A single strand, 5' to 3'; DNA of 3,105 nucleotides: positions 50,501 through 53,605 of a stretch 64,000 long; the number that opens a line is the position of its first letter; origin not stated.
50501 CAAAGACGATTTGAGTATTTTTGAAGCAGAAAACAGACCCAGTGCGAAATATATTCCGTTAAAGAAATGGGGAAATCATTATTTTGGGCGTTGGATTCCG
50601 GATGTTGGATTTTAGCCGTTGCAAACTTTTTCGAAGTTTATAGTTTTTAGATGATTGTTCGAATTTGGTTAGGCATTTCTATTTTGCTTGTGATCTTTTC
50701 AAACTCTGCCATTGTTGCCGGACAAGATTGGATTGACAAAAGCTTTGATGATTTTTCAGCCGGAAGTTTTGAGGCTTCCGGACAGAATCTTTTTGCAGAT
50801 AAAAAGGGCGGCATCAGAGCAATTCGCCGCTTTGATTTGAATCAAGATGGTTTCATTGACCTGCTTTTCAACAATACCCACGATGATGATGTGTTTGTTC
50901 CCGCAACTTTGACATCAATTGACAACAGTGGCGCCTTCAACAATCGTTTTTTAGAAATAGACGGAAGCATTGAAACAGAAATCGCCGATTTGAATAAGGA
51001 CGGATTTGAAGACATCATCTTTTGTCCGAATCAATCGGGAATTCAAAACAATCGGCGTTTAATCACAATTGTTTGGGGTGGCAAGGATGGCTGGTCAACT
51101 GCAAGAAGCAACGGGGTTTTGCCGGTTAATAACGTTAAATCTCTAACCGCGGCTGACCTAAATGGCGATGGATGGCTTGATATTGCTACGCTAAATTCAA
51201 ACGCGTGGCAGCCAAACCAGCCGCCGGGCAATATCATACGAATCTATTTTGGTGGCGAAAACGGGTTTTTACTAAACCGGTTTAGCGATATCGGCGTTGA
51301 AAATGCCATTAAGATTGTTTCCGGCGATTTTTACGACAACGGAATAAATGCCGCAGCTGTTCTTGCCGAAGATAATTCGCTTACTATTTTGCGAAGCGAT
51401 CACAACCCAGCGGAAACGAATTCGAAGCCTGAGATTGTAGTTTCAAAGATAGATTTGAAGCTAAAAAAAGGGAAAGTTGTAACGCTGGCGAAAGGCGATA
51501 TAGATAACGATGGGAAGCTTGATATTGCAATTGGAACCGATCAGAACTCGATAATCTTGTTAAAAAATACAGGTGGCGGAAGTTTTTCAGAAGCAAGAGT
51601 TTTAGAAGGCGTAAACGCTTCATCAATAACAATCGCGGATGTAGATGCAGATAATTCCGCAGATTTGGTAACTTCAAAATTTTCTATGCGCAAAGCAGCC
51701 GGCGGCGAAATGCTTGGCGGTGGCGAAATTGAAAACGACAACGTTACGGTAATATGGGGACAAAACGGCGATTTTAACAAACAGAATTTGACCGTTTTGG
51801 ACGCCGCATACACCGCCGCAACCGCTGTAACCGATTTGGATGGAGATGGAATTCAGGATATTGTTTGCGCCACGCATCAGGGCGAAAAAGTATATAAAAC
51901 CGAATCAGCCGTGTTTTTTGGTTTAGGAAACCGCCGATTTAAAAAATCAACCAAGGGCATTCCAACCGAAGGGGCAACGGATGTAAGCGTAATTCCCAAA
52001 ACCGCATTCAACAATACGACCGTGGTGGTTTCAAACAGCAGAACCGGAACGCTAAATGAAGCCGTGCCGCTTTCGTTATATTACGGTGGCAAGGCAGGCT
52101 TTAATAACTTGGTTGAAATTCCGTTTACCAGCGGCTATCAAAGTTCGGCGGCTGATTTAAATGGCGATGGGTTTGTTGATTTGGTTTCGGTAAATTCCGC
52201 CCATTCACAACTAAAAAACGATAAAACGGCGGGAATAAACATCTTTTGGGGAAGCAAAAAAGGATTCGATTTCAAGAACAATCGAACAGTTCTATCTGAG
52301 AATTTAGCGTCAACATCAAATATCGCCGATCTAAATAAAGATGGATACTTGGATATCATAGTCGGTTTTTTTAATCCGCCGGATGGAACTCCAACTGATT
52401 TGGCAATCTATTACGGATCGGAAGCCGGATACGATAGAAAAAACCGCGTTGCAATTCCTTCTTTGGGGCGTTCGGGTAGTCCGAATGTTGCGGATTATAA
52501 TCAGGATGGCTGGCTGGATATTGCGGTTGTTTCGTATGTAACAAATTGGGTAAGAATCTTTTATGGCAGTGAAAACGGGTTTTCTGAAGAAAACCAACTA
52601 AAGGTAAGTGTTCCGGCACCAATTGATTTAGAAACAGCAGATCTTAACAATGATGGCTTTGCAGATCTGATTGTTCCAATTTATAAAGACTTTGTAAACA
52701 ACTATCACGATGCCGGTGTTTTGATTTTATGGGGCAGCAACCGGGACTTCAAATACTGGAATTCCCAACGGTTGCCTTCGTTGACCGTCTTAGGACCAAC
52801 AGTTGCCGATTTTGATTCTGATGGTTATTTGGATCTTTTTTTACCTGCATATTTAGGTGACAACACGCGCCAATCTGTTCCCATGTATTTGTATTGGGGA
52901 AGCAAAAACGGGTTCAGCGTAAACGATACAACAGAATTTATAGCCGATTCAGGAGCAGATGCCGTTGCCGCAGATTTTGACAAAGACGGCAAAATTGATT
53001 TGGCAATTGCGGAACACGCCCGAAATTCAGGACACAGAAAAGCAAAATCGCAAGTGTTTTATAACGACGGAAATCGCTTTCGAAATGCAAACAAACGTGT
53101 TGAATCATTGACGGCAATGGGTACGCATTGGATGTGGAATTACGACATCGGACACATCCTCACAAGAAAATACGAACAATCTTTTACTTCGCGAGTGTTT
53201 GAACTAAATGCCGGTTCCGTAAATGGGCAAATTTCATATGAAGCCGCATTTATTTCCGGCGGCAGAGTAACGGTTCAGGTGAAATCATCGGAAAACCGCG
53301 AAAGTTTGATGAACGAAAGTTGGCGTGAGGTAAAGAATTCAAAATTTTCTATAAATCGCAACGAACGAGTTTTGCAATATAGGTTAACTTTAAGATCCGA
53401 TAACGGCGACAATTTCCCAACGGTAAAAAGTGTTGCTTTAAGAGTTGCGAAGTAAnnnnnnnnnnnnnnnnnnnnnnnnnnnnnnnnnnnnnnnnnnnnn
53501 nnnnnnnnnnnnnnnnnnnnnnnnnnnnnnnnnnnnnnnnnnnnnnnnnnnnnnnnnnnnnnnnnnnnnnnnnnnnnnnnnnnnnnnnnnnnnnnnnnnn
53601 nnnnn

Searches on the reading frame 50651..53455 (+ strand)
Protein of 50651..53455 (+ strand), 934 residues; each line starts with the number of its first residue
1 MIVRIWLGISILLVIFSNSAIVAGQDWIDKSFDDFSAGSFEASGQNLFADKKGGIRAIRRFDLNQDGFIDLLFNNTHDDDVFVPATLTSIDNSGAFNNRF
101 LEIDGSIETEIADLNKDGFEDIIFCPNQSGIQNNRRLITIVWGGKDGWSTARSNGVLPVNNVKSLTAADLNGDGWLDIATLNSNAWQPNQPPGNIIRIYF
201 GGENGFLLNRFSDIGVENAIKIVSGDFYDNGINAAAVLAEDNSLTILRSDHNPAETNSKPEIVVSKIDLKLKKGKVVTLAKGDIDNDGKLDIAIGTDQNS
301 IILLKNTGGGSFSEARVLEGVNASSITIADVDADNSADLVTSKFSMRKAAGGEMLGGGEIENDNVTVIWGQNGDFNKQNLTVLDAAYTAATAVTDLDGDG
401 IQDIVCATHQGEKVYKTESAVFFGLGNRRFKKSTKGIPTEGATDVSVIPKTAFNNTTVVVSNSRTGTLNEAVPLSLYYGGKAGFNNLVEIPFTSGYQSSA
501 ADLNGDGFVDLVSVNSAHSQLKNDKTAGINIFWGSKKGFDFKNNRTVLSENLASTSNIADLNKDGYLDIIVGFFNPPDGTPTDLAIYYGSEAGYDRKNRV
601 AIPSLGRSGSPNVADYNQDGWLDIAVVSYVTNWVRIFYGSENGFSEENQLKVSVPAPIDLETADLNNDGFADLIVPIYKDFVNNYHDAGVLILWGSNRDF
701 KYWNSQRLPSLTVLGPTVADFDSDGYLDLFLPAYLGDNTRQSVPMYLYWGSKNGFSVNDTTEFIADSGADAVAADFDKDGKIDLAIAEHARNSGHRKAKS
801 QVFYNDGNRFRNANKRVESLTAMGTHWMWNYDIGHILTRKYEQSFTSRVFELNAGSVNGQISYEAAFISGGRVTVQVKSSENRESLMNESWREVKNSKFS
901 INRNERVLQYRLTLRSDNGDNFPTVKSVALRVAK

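Call 27: search_protein_families(library=pfam, proteins=[window:50651-53455:+], max_evalue=0.001)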
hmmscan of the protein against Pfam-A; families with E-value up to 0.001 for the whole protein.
window:50651-53455:+ (934 aa): 3 families
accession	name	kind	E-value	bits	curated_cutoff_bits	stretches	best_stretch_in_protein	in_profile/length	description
PF13517.12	FG-GAP_3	-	5.3e-53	177.9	26.9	7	615-675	1-61/61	FG-GAP-like repeat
PF01839.29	FG-GAP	-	1e-37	127.9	22.1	2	278-310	4-32/37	FG-GAP repeat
PF13202.12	EF-hand_5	-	3.2e-05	23.6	25.9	0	56-70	2-17/25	EF hand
